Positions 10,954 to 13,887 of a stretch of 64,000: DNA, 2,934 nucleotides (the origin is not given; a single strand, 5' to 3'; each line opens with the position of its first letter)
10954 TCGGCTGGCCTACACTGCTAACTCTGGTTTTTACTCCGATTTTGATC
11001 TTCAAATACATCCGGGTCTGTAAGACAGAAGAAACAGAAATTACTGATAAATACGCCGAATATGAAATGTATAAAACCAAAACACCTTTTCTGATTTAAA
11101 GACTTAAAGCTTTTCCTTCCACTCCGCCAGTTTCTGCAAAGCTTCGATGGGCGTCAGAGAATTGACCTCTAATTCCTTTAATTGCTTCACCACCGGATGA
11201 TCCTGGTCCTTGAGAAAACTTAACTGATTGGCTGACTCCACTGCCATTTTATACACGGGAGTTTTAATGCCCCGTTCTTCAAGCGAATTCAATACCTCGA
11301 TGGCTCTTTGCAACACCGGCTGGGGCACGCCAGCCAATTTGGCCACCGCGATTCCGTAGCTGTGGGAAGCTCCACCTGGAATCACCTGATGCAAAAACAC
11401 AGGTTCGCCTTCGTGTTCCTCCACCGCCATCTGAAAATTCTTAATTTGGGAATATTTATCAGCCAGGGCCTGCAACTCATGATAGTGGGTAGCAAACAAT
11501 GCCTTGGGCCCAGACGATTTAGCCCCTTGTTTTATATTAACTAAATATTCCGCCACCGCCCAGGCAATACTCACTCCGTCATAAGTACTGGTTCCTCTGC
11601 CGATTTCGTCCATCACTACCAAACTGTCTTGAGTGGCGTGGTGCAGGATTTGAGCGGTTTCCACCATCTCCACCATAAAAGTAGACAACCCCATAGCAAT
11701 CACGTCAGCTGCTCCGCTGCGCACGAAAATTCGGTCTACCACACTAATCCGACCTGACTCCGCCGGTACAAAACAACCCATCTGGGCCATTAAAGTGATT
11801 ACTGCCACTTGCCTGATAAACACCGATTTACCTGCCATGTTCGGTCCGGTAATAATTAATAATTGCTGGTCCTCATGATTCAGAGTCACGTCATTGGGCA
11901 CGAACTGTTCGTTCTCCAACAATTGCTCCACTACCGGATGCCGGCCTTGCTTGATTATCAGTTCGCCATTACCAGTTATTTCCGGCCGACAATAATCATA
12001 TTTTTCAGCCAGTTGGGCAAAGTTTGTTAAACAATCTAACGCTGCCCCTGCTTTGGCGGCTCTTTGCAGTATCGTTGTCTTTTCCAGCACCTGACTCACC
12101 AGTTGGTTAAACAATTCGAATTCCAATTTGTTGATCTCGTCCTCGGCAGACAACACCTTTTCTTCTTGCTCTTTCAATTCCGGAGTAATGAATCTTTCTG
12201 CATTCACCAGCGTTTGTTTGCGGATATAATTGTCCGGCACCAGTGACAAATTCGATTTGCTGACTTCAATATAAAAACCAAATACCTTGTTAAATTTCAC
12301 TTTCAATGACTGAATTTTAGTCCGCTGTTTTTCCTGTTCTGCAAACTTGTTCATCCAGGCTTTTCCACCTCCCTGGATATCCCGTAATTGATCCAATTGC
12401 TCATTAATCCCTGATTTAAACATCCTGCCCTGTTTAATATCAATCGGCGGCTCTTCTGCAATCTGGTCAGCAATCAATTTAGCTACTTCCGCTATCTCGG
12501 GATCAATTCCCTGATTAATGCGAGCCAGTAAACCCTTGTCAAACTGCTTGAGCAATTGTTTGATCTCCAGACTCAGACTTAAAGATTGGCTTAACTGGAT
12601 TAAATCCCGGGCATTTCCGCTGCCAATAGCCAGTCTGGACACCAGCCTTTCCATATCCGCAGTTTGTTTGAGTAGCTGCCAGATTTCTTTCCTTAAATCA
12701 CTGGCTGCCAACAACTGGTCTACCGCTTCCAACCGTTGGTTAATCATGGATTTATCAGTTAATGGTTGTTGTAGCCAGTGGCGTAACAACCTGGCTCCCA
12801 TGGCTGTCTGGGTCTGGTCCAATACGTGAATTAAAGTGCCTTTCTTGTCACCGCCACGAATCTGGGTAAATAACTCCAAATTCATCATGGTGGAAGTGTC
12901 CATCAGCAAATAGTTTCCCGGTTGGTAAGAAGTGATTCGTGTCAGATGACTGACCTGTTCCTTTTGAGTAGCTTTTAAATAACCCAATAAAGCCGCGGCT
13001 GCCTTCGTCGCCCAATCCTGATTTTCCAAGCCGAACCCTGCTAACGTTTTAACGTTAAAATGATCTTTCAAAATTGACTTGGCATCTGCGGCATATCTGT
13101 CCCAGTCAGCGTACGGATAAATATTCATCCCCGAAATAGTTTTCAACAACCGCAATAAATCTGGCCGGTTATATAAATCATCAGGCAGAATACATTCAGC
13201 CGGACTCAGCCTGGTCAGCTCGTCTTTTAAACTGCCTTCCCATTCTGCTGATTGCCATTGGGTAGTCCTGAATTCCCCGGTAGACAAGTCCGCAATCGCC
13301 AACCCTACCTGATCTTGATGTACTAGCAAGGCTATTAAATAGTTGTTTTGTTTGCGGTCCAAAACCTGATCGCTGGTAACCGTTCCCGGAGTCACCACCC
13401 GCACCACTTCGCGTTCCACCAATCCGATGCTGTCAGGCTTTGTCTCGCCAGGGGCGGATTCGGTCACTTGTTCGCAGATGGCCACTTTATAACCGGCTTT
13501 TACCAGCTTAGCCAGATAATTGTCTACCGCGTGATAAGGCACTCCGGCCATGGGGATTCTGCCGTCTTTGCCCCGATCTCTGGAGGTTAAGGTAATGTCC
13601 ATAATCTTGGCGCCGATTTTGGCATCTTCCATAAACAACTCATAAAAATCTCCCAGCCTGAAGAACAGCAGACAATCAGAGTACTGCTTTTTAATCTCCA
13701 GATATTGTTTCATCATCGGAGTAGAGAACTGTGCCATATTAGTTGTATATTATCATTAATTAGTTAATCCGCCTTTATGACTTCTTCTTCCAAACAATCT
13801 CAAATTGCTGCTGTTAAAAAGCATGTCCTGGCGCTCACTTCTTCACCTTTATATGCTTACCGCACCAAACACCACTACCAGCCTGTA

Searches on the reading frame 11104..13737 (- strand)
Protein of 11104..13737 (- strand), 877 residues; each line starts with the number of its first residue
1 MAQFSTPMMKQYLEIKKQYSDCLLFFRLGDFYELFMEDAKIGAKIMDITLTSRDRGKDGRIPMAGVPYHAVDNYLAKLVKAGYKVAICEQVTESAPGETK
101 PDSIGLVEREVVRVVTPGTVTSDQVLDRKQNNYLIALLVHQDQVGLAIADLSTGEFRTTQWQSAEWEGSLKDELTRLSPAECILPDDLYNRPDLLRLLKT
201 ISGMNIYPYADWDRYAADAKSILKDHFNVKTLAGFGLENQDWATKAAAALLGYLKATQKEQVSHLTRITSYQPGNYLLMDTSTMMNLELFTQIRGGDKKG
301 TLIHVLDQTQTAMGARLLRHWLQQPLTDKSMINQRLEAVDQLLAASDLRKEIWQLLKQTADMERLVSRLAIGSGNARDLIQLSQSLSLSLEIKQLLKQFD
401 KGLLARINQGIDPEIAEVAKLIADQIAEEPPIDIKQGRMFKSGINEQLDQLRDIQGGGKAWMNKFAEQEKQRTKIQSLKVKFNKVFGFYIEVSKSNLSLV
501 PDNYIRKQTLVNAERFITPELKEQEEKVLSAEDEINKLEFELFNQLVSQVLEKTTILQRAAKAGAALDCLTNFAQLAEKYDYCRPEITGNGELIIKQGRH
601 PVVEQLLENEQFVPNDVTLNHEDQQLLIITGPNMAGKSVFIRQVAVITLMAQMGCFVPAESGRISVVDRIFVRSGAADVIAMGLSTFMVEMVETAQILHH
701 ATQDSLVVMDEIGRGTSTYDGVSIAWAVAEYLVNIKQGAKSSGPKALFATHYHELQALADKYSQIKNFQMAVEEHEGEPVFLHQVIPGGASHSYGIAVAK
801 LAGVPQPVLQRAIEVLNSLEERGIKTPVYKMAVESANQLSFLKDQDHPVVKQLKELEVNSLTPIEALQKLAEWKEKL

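Call 71: find_related_loci(query=window:11104-13737:-, collection=genome_contigs, flank=10000)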
Query window:11104-13737:- (877 aa) in genome_contigs; peptide patterns used: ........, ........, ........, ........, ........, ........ (x = any residue, [..] = any of these).
600 stretches matched a pattern (row limit reached: there are more); 595 encode a relative of the query (tblastn E <= 1e-3); the best 80 are kept; 80 distinct loci.
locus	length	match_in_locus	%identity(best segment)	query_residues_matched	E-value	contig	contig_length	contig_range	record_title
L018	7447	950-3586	55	1-877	0e+0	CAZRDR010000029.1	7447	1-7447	MAG TPA_asm: uncultured Gammaproteobacteria bacterium isolate SRP135725_co2_727 genome assembly, contig: k141_4786216, w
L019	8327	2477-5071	54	1-877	0e+0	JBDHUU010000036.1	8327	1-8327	MAG: Candidatus Levyibacteriota bacterium isolate AS-MESO-3CA.208 NODE_36415_length_8327_cov_3.509939, whole genome shot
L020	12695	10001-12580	48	6-875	0e+0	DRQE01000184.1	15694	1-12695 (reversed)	MAG TPA_asm: Deltaproteobacteria bacterium isolate HyVt-575 HyVt-575_k145_845285, whole genome shotgun sequence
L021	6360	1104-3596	48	6-874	0e+0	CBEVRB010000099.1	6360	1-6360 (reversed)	MAG TPA_asm: uncultured bacterium isolate SRR24791474_binner12_Refined_27 genome assembly, contig: ERZ25515408.1945, who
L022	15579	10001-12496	47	6-874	0e+0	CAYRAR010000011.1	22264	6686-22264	MAG TPA_asm: uncultured Thermodesulfobacteriota bacterium isolate SRP338002_co1_158 genome assembly, contig: NODE_2183_l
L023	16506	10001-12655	45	6-877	0e+0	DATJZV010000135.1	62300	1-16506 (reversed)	MAG TPA_asm: Nitrospirota bacterium isolate SMAG_U15187 k141_920047, whole genome shotgun sequence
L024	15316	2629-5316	45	1-877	0e+0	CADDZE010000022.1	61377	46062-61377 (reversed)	Acidobacteria bacterium isolate 21 genome assembly, contig: NODE_203_length_61377_cov_10.351135, whole genome shotgun se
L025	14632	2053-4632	45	6-874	0e+0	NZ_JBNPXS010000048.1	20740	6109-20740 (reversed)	Desulfitispora alkaliphila strain DSM 22410 Ga0373196_48, whole genome shotgun sequence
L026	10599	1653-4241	45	1-877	0e+0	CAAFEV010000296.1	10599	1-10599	MAG TPA_asm: uncultured Oscillospiraceae bacterium, isolate HGM13030, WGS project CAAFEV010000000 data, contig: SRS11707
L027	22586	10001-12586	45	6-876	0e+0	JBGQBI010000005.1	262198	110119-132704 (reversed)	MAG: Candidatus Methanoperedens sp. isolate OBJ2_061818_130_10 k141_1114127_length_262198_cov_1346.2152, whole genome sh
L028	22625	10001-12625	45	6-877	0e+0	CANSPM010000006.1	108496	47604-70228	MAG TPA_asm: uncultured Lachnospiraceae bacterium isolate SRR15730548_bin.31_metawrap_v1.3_MAG genome assembly, contig:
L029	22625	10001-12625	45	6-877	0e+0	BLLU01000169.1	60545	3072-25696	Lachnospiraceae bacterium IMSAGC_003 DNA, IMSAGC_003_contig_169, whole genome shotgun sequence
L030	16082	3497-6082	44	6-876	0e+0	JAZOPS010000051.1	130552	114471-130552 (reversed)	MAG: Candidatus Fimenecus sp. isolate T1900045571_YK20190265.MAGScoT_cleanbin_000032 SGB_7981_k141_1856153, whole genome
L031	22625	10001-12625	45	6-877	0e+0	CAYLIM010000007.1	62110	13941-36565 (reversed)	MAG TPA_asm: uncultured Acetatifactor sp. isolate SRP199465_co2_414 genome assembly, contig: NODE_849_length_62110_cov_2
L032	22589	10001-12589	45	6-876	0e+0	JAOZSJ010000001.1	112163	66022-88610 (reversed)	MAG: Desulfobacterales bacterium isolate GMC6.metabat2.155 GMC6_28_length_112163_cov_14.034957, whole genome shotgun seq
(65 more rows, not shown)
